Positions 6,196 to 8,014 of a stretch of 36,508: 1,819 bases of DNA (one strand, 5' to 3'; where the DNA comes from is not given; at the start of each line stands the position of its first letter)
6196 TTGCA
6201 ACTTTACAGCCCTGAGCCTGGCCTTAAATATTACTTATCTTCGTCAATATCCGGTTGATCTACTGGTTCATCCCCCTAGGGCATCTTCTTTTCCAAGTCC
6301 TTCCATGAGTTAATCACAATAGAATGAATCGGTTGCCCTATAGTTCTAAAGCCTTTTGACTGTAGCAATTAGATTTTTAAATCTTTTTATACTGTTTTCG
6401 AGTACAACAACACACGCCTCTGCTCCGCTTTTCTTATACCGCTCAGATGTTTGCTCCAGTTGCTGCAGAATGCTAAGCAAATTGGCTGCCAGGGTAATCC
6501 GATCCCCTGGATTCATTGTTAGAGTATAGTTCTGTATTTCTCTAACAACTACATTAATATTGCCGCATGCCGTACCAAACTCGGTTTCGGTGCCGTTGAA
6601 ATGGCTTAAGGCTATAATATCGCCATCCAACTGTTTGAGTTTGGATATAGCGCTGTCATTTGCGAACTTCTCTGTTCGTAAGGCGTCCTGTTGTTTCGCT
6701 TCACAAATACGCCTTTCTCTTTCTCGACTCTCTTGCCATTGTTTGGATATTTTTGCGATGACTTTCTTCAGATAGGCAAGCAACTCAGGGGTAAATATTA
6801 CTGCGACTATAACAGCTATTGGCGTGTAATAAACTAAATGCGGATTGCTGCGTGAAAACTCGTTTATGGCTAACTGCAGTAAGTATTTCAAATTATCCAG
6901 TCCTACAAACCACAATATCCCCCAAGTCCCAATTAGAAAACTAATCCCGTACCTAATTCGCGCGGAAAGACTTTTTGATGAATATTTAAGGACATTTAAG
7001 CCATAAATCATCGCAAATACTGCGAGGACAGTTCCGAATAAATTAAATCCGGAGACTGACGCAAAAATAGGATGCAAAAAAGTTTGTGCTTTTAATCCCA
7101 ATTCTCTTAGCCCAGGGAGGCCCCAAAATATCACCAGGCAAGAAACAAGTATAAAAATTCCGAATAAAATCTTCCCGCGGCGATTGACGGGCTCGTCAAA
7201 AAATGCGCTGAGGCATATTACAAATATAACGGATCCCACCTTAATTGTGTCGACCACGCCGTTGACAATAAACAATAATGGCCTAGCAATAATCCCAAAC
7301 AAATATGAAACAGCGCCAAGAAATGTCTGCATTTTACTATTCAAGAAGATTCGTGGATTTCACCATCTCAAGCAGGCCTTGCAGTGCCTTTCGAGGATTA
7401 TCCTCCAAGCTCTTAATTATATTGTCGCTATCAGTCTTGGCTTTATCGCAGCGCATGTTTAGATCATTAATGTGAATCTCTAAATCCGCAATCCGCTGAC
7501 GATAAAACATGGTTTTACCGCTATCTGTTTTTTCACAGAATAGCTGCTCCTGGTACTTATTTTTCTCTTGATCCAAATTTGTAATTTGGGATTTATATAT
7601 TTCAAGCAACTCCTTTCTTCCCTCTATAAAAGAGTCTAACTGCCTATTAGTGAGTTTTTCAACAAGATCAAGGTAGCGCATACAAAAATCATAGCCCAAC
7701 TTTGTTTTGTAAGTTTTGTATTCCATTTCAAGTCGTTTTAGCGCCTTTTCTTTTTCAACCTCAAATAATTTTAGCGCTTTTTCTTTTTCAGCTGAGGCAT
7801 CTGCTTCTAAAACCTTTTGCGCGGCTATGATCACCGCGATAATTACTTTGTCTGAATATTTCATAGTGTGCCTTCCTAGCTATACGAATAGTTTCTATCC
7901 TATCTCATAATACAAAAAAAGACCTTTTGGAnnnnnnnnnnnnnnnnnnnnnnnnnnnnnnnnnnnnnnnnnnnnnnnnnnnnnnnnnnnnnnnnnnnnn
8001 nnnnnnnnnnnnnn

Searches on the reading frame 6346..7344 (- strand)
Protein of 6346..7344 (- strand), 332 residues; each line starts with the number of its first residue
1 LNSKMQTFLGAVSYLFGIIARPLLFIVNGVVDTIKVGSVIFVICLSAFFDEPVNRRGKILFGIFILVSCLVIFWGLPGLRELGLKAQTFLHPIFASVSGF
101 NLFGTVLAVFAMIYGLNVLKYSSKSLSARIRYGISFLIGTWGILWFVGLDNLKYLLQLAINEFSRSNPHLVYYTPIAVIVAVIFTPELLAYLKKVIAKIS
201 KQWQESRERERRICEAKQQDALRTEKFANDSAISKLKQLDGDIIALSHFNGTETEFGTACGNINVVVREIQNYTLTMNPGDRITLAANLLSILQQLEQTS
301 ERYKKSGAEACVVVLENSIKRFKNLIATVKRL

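Call 5: search_protein_families(library=pfam, proteins=[window:6346-7344:-], max_evalue=0.01)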
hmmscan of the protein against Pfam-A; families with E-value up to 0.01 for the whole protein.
window:6346-7344:- (332 aa): 0 families

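Call 6: search_protein_families(library=padloc, proteins=[window:6346-7344:-], max_evalue=0.01)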
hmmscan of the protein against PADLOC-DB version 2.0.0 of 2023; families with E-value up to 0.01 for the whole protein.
window:6346-7344:- (332 aa): 0 families

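Call 9: search_protein_families(library=ncbifam, proteins=[window:6346-7344:-], max_evalue=0.1)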
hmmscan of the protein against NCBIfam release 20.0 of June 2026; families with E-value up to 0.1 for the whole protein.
window:6346-7344:- (332 aa): 1 family
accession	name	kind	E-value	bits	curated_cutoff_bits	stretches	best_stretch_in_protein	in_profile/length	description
NF004434.0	PRK05771.3-3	equivalog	0.046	12.2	777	1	102-192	471-564/686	V-type ATP synthase subunit I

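Call 10: search_protein_families(library=phrogs, proteins=[window:6346-7344:-], max_evalue=0.1)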
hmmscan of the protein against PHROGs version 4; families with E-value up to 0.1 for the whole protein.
window:6346-7344:- (332 aa): 0 families

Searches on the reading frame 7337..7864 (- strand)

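Call 5: search_protein_families(library=pfam, proteins=[window:7337-7864:-], max_evalue=0.01)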
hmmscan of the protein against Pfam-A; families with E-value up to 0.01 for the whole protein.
window:7337-7864:- (175 aa): 0 families

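Call 6: search_protein_families(library=padloc, proteins=[window:7337-7864:-], max_evalue=0.01)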
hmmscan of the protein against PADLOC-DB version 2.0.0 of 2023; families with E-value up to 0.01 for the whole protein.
window:7337-7864:- (175 aa): 0 families

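Call 9: search_protein_families(library=ncbifam, proteins=[window:7337-7864:-], max_evalue=0.1)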
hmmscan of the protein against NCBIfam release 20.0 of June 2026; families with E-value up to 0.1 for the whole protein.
window:7337-7864:- (175 aa): 3 families
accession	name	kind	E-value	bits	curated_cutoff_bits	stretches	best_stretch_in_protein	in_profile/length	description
TIGR04382.1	myo_inos_iolC_N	equivalog_domain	0.012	14.9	300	1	68-138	54-123/309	5-dehydro-2-deoxygluconokinase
NF002968.0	PRK03642.1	equivalog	0.03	13.1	385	1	4-82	146-229/432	penicillin binding protein PBP4B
TIGR03588.1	PseC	equivalog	0.05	12.5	423.5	1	24-100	203-282/380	UDP-4-amino-4,6-dideoxy-N-acetyl-beta-L-altrosamine transaminase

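Call 10: search_protein_families(library=phrogs, proteins=[window:7337-7864:-], max_evalue=0.1)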
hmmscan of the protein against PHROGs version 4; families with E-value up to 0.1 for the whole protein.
window:7337-7864:- (175 aa): 5 families
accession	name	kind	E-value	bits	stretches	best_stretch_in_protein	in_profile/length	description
phrog_1193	-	other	0.0044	18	1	121-154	11-44/76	hemolysin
phrog_21062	-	unknown function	0.012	16.3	1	12-81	13-81/164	-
phrog_4233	-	unknown function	0.016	15.6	1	22-107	18-108/204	-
phrog_15040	-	unknown function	0.025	15.9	1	50-131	4-85/124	-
phrog_10819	-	unknown function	0.085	14.2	1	35-94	2-56/67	-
